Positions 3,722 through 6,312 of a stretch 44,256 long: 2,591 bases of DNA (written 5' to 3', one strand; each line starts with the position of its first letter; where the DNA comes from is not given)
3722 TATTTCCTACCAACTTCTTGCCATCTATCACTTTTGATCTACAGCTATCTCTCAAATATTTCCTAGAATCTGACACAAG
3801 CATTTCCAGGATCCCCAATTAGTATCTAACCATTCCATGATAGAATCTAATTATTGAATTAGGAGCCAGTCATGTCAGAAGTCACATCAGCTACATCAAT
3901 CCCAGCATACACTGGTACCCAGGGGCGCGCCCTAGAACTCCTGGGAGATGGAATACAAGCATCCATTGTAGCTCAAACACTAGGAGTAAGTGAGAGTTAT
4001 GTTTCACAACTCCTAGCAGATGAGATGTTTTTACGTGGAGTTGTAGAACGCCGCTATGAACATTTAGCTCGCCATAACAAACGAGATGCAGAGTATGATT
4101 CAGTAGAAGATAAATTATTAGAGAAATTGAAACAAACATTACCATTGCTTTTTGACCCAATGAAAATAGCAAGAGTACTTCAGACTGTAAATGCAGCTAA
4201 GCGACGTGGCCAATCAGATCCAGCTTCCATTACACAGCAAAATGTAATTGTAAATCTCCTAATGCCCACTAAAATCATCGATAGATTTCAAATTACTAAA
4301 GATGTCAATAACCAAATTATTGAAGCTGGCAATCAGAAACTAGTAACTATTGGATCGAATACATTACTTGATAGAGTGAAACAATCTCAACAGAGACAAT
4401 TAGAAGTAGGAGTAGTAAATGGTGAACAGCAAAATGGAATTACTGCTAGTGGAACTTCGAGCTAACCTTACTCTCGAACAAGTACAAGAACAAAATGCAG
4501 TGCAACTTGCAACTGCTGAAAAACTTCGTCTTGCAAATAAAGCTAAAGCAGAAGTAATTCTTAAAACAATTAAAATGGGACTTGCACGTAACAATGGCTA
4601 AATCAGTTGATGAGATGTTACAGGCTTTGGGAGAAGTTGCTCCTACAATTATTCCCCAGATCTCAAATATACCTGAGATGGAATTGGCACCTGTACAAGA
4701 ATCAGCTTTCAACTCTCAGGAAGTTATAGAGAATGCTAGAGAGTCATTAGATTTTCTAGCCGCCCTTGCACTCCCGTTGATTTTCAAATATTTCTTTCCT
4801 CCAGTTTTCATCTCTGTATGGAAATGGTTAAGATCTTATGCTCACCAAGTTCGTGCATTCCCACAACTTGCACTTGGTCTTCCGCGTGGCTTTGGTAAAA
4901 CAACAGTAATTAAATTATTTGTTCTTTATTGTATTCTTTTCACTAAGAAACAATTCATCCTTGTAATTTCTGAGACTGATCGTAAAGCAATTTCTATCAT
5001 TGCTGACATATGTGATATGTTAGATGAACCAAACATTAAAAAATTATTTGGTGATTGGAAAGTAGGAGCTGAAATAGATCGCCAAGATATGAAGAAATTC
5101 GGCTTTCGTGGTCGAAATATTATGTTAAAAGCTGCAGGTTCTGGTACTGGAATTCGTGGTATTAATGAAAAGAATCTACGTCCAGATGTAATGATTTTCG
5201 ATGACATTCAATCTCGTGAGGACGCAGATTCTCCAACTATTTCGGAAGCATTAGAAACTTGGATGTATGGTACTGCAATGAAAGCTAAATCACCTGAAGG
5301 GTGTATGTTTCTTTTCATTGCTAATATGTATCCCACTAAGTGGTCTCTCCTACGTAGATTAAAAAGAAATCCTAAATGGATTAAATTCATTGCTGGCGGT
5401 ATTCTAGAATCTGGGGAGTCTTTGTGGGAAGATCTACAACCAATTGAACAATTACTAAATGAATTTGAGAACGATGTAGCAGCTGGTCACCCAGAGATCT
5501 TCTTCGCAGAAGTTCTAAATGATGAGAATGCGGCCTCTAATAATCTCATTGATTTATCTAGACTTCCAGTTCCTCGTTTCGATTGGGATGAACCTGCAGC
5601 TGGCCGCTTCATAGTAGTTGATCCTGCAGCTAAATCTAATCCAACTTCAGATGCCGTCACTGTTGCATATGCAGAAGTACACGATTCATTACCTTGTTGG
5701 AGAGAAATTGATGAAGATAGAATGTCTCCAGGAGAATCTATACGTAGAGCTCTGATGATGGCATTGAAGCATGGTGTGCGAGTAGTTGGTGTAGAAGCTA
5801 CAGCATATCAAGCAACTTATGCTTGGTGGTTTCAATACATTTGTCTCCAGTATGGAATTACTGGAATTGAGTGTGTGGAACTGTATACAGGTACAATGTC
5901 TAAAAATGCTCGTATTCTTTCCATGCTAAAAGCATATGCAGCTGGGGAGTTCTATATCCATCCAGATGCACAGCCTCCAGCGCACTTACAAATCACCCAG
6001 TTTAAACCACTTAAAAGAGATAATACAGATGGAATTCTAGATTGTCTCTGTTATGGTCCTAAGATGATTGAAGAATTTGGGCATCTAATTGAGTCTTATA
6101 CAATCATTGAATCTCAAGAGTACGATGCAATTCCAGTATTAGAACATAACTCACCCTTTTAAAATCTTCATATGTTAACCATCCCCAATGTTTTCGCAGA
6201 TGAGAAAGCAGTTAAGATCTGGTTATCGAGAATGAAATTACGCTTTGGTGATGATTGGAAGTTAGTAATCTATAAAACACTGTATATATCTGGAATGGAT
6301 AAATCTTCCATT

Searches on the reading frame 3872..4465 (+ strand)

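Call 12: search_protein_families(library=phrogs, proteins=[window:3872-4465:+])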
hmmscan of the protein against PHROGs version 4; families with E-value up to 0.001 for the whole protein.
window:3872-4465:+ (197 aa): 1 family
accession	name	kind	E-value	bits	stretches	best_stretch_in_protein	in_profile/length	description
phrog_16503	-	head and packaging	0.00098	20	0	19-97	6-91/194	terminase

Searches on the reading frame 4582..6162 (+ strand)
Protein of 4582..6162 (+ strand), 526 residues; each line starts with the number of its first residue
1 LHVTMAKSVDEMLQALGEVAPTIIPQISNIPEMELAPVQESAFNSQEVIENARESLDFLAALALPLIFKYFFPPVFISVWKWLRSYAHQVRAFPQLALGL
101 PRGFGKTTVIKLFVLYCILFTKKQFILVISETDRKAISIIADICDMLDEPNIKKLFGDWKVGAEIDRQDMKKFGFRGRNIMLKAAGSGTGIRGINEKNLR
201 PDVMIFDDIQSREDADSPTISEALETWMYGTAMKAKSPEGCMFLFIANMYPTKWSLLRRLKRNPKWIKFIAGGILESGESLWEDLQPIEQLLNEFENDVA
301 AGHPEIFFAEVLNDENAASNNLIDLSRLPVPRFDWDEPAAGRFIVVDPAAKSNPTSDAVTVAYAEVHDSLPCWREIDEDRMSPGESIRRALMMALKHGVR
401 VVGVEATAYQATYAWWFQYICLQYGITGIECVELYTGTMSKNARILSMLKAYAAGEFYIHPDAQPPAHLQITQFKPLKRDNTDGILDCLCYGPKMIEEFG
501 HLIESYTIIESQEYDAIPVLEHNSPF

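Call 11: search_dna_similar(query=window:4582-6162:+, collection=phages, mode=protein, max_rows=15)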
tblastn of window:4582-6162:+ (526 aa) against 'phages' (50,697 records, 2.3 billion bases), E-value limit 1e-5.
Records with a match: 373; places in all: 373; records where one place covers at least 80% of the query: 22.
Best place of each record, by identity: <60% 373.
By first word of the organism name: Pseudomonas 143; Ralstonia 93; Vibrio 50; Klebsiella 14; Pectobacterium 14; Bacteriophage 8; Bacillus 7; Alteromonas 5; Burkholderia 4; Rhodobacter 3; and 23 more.
By host as written in the record: Ralstonia solanacearum 65; Pseudomonas aeruginosa 61; - 60; Pseudomonas aeruginosa PA14 17; Pseudomonas aeruginosa PAO1 11; Vibrio splendidus 9; Pseudomonas aeruginosa ATCC 27853 7; Pseudomonas sp. 6; and 89 more.
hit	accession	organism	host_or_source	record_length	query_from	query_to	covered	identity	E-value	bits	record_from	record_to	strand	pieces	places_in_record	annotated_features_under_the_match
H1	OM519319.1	Aeromonas phage P5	Aeromonas dhakensis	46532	2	491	93%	34.1%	3e-82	285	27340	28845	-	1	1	hypothetical protein (x2)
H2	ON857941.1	Pseudomonas phage vB_PaeP_FBPa48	Pseudomonas sp.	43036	27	518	94%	32.2%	1e-76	268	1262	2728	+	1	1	terminase large subunit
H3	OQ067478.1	Polaromonas phage Tiera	Polaromonas sp.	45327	44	526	92%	32.6%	6e-76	266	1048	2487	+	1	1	putative large terminase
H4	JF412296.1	EBPR podovirus 3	-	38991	24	526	96%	31.0%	4e-69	246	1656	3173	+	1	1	gp4: hypothetical protein | gp3: hypothetical protein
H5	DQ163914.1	Pseudomonas phage 119X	-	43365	46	518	90%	32.8%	9e-77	269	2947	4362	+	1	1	record has no annotation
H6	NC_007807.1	Pseudomonas phage 119X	Pseudomonas aeruginosa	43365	46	518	90%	32.8%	9e-77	269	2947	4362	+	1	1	119X_gp07: hypothetical protein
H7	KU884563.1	Pseudomonas phage PaMx41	Pseudomonas aeruginosa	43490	46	518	90%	32.8%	2e-76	268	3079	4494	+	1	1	putative large terminase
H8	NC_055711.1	Pseudomonas phage PaMx41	Pseudomonas aeruginosa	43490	46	518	90%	32.8%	2e-76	268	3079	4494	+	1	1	putative large terminase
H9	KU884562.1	Pseudomonas phage PaMx35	Pseudomonas aeruginosa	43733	46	518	90%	32.8%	2e-76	268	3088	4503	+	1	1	putative large terminase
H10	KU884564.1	Pseudomonas phage PaMx43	Pseudomonas aeruginosa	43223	46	518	90%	32.8%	2e-76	268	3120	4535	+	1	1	putative large terminase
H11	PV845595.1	Pseudomonas phage Ph_15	Pseudomonas aeruginosa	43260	46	518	90%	32.8%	2e-76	268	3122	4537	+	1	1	putative large terminase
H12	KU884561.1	Pseudomonas phage PaMx33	Pseudomonas aeruginosa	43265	46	518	90%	32.8%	2e-76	268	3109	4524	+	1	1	putative large terminase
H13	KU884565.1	Pseudomonas phage PaMx46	Pseudomonas aeruginosa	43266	46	518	90%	32.8%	2e-76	268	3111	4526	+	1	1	putative large terminase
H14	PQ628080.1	Pseudomonas phage Neko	Pseudomonas aeruginosa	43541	46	518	90%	32.8%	2e-76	268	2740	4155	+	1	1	terminase large subunit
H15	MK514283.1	Pseudomonas phage vB_PaeP_TF17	Psuedomonas aeruginosa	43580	46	518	90%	32.8%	2e-76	268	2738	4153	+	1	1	putative large terminase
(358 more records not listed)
